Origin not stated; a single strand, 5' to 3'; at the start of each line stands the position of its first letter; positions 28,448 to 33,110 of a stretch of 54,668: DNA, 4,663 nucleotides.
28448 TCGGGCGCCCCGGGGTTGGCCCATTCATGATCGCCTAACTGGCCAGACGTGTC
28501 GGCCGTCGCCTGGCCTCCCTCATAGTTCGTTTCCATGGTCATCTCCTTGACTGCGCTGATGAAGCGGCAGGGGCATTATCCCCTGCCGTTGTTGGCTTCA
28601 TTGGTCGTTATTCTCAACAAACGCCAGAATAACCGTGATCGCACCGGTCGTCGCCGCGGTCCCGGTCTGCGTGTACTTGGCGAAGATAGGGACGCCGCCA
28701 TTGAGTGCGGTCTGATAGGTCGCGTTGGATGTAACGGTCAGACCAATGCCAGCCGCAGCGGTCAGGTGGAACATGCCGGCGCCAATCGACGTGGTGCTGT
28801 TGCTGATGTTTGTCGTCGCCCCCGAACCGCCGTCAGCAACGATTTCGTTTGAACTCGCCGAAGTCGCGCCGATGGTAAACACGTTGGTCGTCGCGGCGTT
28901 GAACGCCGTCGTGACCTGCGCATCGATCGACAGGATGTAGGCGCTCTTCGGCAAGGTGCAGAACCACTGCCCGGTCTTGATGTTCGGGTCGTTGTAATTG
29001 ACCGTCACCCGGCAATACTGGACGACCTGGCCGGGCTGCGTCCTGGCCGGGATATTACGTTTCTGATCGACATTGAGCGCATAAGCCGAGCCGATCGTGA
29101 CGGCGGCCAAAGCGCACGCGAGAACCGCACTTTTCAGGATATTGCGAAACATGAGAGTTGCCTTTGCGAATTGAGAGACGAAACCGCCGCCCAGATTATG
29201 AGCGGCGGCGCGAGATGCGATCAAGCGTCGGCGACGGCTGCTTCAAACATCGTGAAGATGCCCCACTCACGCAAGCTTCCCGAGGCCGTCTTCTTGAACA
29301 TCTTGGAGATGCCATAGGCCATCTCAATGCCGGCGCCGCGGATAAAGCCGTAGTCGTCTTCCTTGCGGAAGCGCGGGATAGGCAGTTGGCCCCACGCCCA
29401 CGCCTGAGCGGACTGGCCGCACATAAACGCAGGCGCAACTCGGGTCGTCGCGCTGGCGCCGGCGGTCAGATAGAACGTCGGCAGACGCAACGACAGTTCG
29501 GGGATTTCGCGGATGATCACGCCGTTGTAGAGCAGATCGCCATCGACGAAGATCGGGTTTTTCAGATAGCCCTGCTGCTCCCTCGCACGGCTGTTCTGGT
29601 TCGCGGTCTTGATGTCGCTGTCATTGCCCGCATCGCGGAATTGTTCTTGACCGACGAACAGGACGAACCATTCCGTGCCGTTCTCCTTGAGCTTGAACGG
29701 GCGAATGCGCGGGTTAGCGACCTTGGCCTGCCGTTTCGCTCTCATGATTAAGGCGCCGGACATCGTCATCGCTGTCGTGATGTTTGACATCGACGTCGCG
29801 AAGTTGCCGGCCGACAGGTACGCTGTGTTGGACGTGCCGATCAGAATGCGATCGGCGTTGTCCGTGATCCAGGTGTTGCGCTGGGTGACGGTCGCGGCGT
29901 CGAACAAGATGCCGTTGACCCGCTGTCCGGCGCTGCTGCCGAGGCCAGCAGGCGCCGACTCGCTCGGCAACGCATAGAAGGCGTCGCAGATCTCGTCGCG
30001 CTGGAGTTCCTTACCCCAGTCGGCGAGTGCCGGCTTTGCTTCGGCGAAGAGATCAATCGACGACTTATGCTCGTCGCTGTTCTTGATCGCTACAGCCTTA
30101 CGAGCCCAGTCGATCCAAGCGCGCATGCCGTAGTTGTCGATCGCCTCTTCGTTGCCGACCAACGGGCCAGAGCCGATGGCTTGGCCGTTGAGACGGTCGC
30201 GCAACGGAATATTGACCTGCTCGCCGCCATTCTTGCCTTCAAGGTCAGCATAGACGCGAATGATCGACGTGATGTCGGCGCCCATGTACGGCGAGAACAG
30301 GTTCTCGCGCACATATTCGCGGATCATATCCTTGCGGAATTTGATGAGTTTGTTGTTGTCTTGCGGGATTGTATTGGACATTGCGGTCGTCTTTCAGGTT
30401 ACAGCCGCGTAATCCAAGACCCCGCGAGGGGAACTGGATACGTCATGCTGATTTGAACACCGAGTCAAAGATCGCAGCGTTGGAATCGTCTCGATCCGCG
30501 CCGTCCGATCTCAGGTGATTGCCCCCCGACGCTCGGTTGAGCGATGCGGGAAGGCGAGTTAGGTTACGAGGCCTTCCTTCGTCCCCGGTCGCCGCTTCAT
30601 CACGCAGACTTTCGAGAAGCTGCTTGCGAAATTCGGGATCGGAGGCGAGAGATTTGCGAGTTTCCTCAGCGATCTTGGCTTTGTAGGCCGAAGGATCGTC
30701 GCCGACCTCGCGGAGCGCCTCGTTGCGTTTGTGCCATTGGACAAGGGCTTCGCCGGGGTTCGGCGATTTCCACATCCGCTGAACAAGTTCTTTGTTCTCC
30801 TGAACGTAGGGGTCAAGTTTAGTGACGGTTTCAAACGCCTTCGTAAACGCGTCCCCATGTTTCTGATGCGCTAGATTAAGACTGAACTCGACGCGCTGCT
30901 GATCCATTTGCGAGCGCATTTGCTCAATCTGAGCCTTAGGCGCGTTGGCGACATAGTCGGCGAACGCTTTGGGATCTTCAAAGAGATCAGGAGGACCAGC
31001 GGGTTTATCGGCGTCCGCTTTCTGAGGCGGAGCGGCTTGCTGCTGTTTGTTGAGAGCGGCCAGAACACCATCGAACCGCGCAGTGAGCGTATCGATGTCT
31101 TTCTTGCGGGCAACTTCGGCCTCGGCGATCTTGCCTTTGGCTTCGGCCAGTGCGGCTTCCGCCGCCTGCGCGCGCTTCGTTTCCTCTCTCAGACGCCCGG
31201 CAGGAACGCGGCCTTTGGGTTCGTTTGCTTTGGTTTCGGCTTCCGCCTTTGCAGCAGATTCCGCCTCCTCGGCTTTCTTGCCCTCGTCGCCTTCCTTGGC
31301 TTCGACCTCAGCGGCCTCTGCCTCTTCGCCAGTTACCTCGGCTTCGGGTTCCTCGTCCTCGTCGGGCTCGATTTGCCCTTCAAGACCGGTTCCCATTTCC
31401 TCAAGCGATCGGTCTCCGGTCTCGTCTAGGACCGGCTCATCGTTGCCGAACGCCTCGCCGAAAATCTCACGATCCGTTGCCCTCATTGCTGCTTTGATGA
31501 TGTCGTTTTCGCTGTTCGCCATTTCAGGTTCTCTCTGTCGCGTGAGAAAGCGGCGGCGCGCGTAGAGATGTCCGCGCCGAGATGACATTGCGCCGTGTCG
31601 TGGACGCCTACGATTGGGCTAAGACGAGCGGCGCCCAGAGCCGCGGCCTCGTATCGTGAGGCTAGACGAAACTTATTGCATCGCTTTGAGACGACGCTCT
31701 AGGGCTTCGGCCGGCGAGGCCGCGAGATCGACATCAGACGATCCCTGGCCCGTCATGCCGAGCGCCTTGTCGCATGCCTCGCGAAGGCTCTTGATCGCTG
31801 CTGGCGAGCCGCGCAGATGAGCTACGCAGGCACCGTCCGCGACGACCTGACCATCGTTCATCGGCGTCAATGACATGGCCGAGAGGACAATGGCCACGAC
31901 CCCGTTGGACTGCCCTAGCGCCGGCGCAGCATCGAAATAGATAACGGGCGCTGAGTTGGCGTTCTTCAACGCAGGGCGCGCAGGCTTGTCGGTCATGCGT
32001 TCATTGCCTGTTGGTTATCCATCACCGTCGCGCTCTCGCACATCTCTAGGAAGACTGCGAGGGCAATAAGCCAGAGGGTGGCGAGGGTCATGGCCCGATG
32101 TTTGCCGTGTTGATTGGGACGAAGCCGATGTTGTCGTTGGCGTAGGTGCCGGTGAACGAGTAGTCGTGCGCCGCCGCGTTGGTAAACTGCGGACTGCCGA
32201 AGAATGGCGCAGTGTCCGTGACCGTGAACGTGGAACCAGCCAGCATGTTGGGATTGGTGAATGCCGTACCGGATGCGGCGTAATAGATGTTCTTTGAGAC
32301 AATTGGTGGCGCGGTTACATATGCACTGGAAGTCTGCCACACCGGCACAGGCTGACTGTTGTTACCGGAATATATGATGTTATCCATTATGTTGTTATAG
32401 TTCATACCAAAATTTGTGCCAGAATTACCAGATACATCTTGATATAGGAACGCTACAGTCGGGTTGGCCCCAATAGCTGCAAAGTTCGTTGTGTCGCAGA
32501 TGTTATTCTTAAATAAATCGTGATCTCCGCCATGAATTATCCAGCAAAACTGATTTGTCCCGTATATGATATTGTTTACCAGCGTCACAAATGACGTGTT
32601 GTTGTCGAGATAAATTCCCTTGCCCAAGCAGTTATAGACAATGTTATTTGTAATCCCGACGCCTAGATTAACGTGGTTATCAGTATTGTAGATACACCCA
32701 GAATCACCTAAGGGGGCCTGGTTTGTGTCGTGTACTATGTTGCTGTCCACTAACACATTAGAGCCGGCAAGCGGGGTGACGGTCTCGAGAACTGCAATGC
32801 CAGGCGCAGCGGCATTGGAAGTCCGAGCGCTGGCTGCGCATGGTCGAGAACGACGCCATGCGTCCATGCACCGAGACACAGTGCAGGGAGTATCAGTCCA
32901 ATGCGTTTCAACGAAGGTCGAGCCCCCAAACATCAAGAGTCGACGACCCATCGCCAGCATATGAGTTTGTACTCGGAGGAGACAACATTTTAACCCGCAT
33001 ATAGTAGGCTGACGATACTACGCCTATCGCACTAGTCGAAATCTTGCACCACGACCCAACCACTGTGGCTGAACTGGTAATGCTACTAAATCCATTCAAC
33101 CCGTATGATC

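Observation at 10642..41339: About ten ORFs carry Sec or lipoprotein signal peptides (nine late, one early), including Cys-rich fibre-like proteins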

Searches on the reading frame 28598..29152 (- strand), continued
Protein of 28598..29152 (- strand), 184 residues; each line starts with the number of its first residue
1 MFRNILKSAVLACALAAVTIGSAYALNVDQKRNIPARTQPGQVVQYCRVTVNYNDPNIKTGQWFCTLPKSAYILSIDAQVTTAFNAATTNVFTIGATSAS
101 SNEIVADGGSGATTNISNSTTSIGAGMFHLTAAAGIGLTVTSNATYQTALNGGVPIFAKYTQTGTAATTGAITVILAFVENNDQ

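Call 112: find_related_loci(query=A1, collection=genome_contigs, flank=1000)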
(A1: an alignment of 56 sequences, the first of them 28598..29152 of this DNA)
Query A1 (184 aa) in genome_contigs; peptide patterns used: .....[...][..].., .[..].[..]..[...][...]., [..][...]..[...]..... (x = any residue, [..] = any of these).
107 stretches matched a pattern; 33 encode a relative of the query (tblastn E <= 1e-3); 32 distinct loci.
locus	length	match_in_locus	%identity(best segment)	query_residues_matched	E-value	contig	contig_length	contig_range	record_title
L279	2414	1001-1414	63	46-184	2e-52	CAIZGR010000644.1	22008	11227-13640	MAG: uncultured Rhizobiales bacterium isolate G1coas_bin-1575 genome assembly, contig: bin-1575:644/870, whole genome sh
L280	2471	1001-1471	45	9-183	1e-29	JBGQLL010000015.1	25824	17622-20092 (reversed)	MAG: Pseudolabrys sp. isolate OBJ2_061818_050_39 k141_2419915_length_25824_cov_21.0090, whole genome shotgun sequence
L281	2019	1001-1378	39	36-181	3e-23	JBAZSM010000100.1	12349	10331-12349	MAG: Pseudolabrys sp. isolate SO_2017_GW1_173 NODE_19076_length_12349_cov_0.898462_OW334_2017, whole genome shotgun sequ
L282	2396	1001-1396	39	32-183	1e-21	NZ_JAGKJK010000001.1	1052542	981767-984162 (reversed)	Bradyrhizobium hereditatis strain WSM 1738 scaffold_0, whole genome shotgun sequence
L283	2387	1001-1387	42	36-183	3e-21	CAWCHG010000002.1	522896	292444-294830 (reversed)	MAG: uncultured Alphaproteobacteria bacterium isolate MFD09368.bin.1.57 genome assembly, contig: contig_10582, whole gen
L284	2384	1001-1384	36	36-183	3e-18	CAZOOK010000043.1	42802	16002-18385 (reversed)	MAG TPA_asm: uncultured Salinisphaerales bacterium isolate binchicken_co50_365 genome assembly, contig: NODE_862_length_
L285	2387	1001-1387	37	36-183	2e-17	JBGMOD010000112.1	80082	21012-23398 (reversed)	MAG: Hyphomicrobiales bacterium isolate Fil1_5 Lundin1_246, whole genome shotgun sequence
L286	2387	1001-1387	40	36-183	7e-17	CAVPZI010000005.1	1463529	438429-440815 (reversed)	MAG: uncultured Alphaproteobacteria bacterium isolate MFD04967.bin.1.31 genome assembly, contig: contig_4810, whole geno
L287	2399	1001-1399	36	32-183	1e-16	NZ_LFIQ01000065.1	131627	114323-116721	Bradyrhizobium pachyrhizi strain PAC 48 contig_800, whole genome shotgun sequence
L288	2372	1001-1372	33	35-178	5e-16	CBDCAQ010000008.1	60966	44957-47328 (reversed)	MAG: Bryobacteraceae bacterium isolate c74d06a9-6702-495b-b7fb-614c217a150d genome assembly, contig: contig_5, whole gen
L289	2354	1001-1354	36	43-182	7e-16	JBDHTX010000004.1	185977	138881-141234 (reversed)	MAG: Dongiaceae bacterium isolate AS-MICRO-OLR.196 NODE_149_length_185977_cov_23.521361, whole genome shotgun sequence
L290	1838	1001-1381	33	36-182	5e-14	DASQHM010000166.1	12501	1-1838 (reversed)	MAG TPA_asm: Candidatus Cybelea sp. isolate SMAG_U11833 k141_698321, whole genome shotgun sequence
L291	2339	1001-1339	36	7-114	8e-13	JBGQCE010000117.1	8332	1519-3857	MAG: Bradyrhizobium sp. isolate OBJ2_061818_110_48 k141_1256090_length_8332_cov_14.9785, whole genome shotgun sequence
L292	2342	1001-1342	32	41-179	2e-12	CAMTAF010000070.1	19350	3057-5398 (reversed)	MAG TPA_asm: uncultured Hungatella sp. isolate SRR12358626_bin.4_metawrap_v1.3_MAG genome assembly, contig: NODE.1566_le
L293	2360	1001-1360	36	42-183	2e-12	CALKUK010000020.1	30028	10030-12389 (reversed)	MAG TPA_asm: uncultured Sphingomonadaceae bacterium isolate SRR6231140_bin.19_CONCOCT_v1.1_MAG genome assembly, contig:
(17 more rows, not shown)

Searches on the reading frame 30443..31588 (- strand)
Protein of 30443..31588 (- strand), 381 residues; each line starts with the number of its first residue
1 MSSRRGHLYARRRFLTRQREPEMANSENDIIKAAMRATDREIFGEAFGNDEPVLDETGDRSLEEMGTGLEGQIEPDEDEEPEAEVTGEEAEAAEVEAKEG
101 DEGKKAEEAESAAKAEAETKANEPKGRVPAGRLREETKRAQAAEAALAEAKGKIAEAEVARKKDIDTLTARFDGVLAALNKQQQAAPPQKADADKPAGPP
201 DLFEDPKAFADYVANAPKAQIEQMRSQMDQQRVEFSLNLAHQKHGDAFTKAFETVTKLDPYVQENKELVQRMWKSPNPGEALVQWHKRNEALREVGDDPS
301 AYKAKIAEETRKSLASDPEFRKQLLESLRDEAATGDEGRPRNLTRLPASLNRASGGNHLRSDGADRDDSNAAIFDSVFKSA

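Call 11: search_protein_families(library=phrogs, proteins=[window:30443-31588:-], max_evalue=0.001)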
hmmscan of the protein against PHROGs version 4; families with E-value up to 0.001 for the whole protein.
window:30443-31588:- (381 aa): 0 families

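Call 12: search_protein_families(library=pfam, proteins=[window:30443-31588:-], max_evalue=0.001)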
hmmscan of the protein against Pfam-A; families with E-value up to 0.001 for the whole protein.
window:30443-31588:- (381 aa): 0 families

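Call 26: search_protein_families(library=pfam, proteins=[window:30443-31588:-], max_evalue=1)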
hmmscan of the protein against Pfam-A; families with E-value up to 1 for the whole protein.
window:30443-31588:- (381 aa): 2 families
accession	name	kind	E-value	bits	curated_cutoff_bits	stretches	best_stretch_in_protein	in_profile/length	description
PF17898.6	GerD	-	0.0088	16.4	29.5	0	308-330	47-69/114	Spore germination GerD central core domain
PF02606.20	LpxK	-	0.017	14.6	27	1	128-187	164-224/328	Tetraacyldisaccharide-1-P 4'-kinase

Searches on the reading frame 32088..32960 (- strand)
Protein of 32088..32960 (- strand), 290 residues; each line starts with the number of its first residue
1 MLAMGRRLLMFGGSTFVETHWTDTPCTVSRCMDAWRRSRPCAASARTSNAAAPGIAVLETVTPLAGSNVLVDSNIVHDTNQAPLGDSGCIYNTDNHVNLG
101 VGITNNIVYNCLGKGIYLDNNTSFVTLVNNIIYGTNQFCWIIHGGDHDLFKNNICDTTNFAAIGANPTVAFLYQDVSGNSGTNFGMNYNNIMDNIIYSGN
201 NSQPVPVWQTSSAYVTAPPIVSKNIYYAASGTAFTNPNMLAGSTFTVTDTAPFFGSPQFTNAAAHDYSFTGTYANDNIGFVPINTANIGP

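Call 26: search_protein_families(library=pfam, proteins=[window:32088-32960:-], max_evalue=1)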
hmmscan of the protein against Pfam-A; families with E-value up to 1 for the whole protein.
window:32088-32960:- (290 aa): 1 family
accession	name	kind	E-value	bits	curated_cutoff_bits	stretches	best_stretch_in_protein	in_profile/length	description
PF13229.12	Beta_helix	-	0.0014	18.7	25.9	1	66-153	77-156/158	Right handed beta helix region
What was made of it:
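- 32088..32960 (-): p290: beta-helix-like protein in the same cassette. It has no signal peptide. Weak Pfam Beta_helix match (call 26).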

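Call 27: search_protein_families(library=phrogs, proteins=[window:32088-32960:-], max_evalue=0.1)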
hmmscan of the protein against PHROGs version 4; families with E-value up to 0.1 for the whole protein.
window:32088-32960:- (290 aa): 1 family
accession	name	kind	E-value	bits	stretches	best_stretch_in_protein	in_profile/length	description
phrog_11763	-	unknown function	0.089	13.4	0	150-199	92-143/190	-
